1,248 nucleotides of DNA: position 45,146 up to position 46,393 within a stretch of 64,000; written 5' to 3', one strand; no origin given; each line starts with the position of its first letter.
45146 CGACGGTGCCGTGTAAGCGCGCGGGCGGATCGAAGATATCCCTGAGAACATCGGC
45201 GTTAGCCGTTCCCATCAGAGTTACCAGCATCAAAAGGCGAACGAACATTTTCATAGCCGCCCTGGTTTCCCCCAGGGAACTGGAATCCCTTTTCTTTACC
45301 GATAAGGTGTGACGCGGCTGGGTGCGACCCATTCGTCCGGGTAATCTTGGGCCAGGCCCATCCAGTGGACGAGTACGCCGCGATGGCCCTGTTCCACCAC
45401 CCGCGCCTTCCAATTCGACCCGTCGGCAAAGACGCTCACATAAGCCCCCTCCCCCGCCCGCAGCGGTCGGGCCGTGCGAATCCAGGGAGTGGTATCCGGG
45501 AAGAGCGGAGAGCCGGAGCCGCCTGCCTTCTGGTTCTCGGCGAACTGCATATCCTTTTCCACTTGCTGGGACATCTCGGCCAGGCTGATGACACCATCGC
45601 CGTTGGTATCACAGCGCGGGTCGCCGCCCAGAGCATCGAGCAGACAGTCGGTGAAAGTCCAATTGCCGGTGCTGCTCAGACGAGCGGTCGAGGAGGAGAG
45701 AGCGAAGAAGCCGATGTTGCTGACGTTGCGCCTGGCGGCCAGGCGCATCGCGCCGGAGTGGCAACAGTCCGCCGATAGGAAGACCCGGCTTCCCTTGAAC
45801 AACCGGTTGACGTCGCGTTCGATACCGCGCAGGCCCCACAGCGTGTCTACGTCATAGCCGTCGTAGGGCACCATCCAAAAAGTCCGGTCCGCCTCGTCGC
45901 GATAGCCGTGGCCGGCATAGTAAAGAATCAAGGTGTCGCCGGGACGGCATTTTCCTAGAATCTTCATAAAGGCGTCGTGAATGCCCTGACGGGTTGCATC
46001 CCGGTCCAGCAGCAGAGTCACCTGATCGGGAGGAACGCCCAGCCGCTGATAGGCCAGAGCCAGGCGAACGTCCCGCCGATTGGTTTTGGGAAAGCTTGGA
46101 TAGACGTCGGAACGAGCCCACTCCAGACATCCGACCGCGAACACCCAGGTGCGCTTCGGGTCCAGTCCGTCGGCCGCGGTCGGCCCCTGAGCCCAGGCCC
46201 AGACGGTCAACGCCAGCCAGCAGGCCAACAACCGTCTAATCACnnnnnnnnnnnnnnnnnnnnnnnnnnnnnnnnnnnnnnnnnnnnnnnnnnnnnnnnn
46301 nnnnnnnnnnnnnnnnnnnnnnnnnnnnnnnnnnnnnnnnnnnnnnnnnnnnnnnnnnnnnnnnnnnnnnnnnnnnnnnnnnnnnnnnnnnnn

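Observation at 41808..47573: Co-directional periplasmic cluster: circularly permuted ATP-grasp + secreted orthocaspase (with EF-hand) + small secreted protein + secretin-N-only protein + large TPR protein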

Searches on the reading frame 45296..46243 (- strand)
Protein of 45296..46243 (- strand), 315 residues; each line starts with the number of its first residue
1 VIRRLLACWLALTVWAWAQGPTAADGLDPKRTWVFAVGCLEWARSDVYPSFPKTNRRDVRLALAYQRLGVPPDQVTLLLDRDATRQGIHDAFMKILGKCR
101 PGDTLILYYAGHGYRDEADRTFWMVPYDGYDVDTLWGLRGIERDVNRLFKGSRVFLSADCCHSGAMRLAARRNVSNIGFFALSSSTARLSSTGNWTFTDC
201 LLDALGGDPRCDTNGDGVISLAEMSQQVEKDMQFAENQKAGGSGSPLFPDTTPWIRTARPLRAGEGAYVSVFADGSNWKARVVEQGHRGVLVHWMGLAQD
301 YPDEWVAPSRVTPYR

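Call 4: search_protein_families(library=pfam, proteins=[window:45296-46243:-], max_evalue=0.01)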
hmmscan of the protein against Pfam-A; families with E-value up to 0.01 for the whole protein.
window:45296-46243:- (315 aa): 1 family
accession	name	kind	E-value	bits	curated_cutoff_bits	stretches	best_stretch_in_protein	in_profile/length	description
PF00656.27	Peptidase_C14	-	2.8e-06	27.6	21.4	1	80-233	43-212/233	Caspase domain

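Call 5: search_protein_families(library=ncbifam, proteins=[window:45296-46243:-], max_evalue=0.1)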
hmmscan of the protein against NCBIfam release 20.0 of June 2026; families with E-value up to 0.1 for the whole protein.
window:45296-46243:- (315 aa): 1 family
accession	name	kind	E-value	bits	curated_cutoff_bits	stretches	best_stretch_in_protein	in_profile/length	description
NF047832.1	caspase_w_EACC1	subfamily_domain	1.5e-13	50.7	140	1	53-233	23-209/211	caspase, EACC1-associated type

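Call 7: search_solved_structures(query=window:45296-46243:-, max_evalue=1, show_alignments=2)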
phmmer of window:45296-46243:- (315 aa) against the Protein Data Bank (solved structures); distinct sequences matched with E-value up to 1: 11.
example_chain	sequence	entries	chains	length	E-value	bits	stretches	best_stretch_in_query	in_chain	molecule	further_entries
6w8s_A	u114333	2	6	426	0.0014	21.2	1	64-173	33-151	Metacaspase-4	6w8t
3bij_A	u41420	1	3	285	0.0023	20.5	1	74-170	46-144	Uncharacterized protein GSU0716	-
6w8r_A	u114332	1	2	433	0.023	17.2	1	64-171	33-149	Metacaspase-4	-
4afr_A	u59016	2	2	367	0.026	17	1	58-167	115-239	METACASPASE | METACASPASE MCA2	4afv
8a53_A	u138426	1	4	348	0.037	16.5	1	66-200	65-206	Metacaspase-9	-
4af8_A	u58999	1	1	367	0.059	15.9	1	58-166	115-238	METACASPASE MCA2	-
4afp_A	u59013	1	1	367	0.06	15.8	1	58-166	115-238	METACASPASE MCA2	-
8s0l_B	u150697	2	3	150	0.12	14.8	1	95-137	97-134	Nanobody A07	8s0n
8qys_J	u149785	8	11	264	0.55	12.7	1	170-218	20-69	Proteasome assembly chaperone 2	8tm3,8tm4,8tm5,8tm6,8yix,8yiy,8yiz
8qyj_J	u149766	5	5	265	0.55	12.7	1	170-218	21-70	Proteasome assembly chaperone 2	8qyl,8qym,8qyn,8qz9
4f6o_A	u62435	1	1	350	0.88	12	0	81-165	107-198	Metacaspase-1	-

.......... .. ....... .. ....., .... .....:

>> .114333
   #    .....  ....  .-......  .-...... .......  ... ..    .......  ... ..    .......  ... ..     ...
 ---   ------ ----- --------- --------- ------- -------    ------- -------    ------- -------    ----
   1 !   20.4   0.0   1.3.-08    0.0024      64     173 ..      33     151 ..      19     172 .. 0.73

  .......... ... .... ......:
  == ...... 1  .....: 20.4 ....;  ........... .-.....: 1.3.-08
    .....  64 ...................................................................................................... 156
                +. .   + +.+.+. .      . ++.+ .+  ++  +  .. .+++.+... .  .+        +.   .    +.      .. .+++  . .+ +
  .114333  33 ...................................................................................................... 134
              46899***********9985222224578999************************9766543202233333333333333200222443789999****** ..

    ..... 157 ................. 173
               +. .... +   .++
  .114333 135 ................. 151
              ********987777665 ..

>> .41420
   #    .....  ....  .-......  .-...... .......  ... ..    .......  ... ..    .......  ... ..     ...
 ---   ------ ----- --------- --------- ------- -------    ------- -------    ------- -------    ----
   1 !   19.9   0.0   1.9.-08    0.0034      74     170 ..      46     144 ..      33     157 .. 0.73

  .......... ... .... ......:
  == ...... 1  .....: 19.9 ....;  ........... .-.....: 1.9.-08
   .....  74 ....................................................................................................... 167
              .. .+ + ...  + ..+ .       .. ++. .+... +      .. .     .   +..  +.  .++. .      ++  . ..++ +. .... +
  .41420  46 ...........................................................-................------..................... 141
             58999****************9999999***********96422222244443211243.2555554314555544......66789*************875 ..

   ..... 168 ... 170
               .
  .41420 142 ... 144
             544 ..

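Call 15: find_homologous_proteins(query=window:45296-46243:-, max_evalue=0.001)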
Query window:45296-46243:- (315 aa): 171 proteins with E <= 0.001 among 4923 candidates; the best 120 are listed.
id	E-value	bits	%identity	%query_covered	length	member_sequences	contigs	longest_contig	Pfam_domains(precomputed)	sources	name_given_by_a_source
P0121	1.3e-194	664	93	94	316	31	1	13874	-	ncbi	-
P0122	4.0e-151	521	74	95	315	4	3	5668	PF00656.28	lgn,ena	-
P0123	3.9e-150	518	75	94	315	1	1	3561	-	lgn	-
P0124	6.0e-150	517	73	97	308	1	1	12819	-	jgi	jgi:hypothetical protein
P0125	2.0e-147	509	71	98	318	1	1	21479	PF00656.28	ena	-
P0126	6.0e-143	494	71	94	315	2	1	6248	PF00656.28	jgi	-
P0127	4.9e-121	422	61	96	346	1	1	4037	PF00656.28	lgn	-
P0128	1.9e-119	417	60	96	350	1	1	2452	-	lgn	-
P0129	3.4e-115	403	60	90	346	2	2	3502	-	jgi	-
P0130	4.7e-113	396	60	92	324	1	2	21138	-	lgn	-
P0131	1.4e-110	388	58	95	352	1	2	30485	-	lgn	-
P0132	8.8e-109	382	56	99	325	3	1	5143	PF00656.28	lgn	-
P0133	1.2e-101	358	53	98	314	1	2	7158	PF00656.28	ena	-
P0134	1.0e-96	342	52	99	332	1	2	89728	-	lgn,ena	-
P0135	9.1e-96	339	52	99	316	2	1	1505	-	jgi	-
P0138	1.1e-81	293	47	90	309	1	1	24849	PF00656.28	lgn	-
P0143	1.0e-78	283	46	94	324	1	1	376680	PF00656.28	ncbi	ncbi:MAG: caspase family protein [Vulcanimicrobiota bacterium]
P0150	1.2e-63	234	40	99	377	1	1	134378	PF11717.15,PF00656.28,PF05641.19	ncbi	ncbi:MAG: Tudor-knot domain-containing protein [Planctomycetales bacterium]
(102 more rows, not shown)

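Call 20: find_encoding_contigs(protein=P0143, flank=8000, max_places=1)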
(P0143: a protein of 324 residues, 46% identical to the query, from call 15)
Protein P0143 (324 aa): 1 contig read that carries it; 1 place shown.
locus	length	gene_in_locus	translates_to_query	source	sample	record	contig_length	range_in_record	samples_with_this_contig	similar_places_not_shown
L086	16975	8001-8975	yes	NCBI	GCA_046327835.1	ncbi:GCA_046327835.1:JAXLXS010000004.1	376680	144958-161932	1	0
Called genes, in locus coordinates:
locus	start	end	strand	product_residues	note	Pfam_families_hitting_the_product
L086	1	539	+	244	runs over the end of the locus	PF00515:TPR_1 (faint), PF12895:ANAPC3 (faint), PF13174:TPR_6 (faint), PF13432:TPR_16, PF13424:TPR_12 (weak), PF23914:TPR_CcmH_CycH (weak), PF07719:TPR_2 (weak), PF14559:TPR_19, +6 more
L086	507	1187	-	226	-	-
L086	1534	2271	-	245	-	PF00905:Transpeptidase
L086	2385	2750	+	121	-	PF05099:TerB (faint)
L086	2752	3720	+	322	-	PF07238:PilZ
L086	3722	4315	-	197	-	PF08974:DUF1877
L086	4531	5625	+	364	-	-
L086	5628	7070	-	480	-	PF13396:PLDc_N (faint), PF13091:PLDc_2, PF00614:PLDc (weak), PF13091:PLDc_2, PF00614:PLDc (weak)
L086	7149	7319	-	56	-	PF07043:DUF1328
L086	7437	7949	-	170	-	-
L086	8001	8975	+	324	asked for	PF00656:Peptidase_C14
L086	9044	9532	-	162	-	-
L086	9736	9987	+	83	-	-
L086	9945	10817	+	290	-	PF13191:AAA_16 (weak), PF13401:AAA_22 (faint), PF00004:AAA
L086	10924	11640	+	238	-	-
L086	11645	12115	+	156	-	-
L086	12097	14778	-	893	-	PF13646:HEAT_2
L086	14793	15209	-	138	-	-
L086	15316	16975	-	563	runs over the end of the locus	PF00142:Fer4_NifH (weak), PF01656:CbiA, PF02374:ArsA_ATPase, PF03308:MeaB (faint), PF06564:CBP_BcsQ (faint), PF13614:AAA_31, PF02374:ArsA_ATPase, PF01656:CbiA (weak), +5 more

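Call 21: find_encoding_contigs(protein=P0138, flank=8000, max_places=1)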
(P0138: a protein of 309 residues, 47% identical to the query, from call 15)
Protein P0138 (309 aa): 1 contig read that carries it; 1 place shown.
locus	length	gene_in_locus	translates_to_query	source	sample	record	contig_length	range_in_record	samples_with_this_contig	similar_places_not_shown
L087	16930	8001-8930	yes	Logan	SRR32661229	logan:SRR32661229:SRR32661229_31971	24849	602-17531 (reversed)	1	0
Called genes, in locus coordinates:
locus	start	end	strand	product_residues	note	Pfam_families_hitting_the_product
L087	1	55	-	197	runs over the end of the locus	PF08974:DUF1877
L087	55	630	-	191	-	-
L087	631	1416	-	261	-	-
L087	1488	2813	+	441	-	-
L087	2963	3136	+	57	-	-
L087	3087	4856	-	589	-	PF02896:PEP-utilizers_C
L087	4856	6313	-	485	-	PF13091:PLDc_2, PF00614:PLDc (weak), PF13091:PLDc_2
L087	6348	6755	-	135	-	-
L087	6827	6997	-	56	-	PF07043:DUF1328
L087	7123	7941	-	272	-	-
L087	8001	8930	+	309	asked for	PF00656:Peptidase_C14 (weak)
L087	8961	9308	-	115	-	-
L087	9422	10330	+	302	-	-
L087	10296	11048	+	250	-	PF00905:Transpeptidase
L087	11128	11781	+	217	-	-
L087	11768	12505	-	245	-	PF00515:TPR_1 (faint), PF13174:TPR_6 (faint), PF12895:ANAPC3 (weak), PF14559:TPR_19 (weak), PF13432:TPR_16, PF14559:TPR_19 (weak), PF07719:TPR_2 (weak), PF14559:TPR_19, +11 more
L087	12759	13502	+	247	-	PF00497:SBP_bac_3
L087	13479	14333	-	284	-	-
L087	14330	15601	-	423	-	PF04055:Radical_SAM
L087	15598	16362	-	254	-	PF00884:Sulfatase (weak)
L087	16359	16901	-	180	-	PF00702:Hydrolase, PF13419:HAD_2, PF13242:Hydrolase_like (weak)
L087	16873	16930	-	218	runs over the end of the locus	?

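Call 22: find_encoding_contigs(protein=P0150, flank=8000, max_places=1)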
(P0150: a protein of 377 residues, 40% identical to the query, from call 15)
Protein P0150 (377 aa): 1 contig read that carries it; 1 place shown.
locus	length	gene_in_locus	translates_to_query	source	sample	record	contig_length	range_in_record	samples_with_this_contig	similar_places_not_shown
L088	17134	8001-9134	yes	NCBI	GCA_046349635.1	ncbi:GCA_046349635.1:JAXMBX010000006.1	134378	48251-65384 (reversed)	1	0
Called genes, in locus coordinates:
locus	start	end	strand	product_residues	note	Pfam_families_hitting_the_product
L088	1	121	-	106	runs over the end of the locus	-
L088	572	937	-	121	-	-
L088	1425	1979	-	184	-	-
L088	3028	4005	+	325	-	PF01073:3Beta_HSD, PF01370:Epimerase, PF02719:Polysacc_synt_2, PF04321:RmlD_sub_bind, PF05368:NmrA, PF13460:NAD_binding_10, PF16363:GDP_Man_Dehyd, PF07993:NAD_binding_4, +1 more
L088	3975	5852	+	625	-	-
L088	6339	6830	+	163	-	PF12867:DinB_2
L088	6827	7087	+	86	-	PF10262:Rdx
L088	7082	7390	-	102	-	PF03737:RraA-like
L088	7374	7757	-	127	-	-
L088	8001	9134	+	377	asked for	PF00656:Peptidase_C14 (weak), PF11717:Tudor-knot (weak), PF05641:Agenet (weak)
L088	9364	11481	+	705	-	PF07635:PSCyt1, PF07583:PSCyt2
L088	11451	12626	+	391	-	PF07587:PSD1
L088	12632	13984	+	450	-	PF07394:DUF1501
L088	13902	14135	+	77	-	PF07394:DUF1501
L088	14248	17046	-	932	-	PF02369:Big_1 (faint), PF10670:DUF4198 (faint), PF17789:MG4 (faint), PF24107:DUF7382 (faint), PF00775:Dioxygenase_C (faint), PF17802:SpaA (faint), PF13620:CarboxypepD_reg (weak)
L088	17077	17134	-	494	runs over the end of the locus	PF05569:Peptidase_M56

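Call 79: search_protein_representatives(alignment_id=A4)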
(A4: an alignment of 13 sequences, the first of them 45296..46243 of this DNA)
Query: 13 sequences, 337 profile positions. Proteins with E-value up to 0.001 (for the whole library): 47732; up to 1e-10: 5637; up to 1e-30: 463. The best 150 are listed.
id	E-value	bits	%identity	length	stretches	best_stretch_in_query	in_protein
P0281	1.1e-174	596.7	-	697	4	23-315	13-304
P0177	8.6e-143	491.9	-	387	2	5-326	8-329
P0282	3.7e-138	476.6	-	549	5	6-326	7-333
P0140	6.8e-132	456.1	-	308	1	8-311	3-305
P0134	9.9e-129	445.7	-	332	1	1-326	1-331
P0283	2.8e-128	444.2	-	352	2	22-326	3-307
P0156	8.9e-125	432.7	-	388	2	14-326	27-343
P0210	2.8e-124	431.0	-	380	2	10-312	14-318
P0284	4.1e-124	430.5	-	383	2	18-325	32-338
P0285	1.1e-121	422.5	-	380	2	12-320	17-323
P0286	1.5e-120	418.8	-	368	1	10-322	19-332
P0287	3.6e-117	407.7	-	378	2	10-320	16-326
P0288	8.4e-116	403.2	-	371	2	6-328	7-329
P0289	1.8e-115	402.0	-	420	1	5-322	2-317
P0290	9.6e-115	399.7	-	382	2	7-312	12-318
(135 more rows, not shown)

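Call 82: list_cluster_members(proteins=[P0143, P0002, P0121, P0242, window:46236-47573:-, window:45296-46243:-])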
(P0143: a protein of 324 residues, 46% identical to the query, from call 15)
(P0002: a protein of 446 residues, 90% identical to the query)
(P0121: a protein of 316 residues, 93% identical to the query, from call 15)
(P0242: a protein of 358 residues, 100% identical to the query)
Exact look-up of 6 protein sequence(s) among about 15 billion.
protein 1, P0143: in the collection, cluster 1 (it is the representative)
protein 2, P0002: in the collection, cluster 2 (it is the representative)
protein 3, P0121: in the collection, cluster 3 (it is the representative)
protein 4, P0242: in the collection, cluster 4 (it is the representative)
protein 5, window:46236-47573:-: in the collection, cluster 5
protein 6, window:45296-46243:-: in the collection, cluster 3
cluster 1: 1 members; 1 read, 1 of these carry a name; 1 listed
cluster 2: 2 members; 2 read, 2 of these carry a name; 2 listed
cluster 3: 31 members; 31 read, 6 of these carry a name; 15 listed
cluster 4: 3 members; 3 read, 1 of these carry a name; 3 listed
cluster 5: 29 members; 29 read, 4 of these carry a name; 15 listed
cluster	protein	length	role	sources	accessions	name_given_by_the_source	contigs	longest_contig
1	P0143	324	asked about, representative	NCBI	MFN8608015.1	MAG: caspase family protein [Vulcanimicrobiota bacterium]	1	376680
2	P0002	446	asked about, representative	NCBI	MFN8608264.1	MAG: hypothetical protein U0931_12080 [Vulcanimicrobiota bacterium]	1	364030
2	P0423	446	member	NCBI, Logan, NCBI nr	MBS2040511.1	hypothetical protein JST97_36330 [bacterium] | hypothetical protein [bacterium]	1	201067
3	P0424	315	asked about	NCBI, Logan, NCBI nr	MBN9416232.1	MAG: caspase family protein [Candidatus Eremiobacteraeota bacterium] | caspase family protein [Candidatus Eremiobacteraeota bacterium]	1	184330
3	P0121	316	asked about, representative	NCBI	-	-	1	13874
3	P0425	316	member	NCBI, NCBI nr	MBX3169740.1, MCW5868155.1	MAG: caspase family protein [Candidatus Eremiobacteraeota bacterium] | caspase family protein [Candidatus Eremiobacteraeota bacterium]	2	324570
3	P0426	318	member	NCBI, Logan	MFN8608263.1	MAG: caspase family protein [Vulcanimicrobiota bacterium]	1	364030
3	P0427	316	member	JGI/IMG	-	hypothetical protein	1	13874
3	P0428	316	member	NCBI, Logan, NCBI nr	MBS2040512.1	caspase family protein [bacterium]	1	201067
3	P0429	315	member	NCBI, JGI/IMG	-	hypothetical protein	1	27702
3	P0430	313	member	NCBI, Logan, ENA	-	-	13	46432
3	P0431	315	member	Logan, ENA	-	-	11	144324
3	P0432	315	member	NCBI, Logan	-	-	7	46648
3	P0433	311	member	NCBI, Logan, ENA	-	-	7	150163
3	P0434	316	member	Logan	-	-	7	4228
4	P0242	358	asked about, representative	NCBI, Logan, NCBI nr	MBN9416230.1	MAG: hypothetical protein J0I12_12380 [Candidatus Eremiobacteraeota bacterium] | hypothetical protein [Candidatus Eremiobacteraeota bacterium]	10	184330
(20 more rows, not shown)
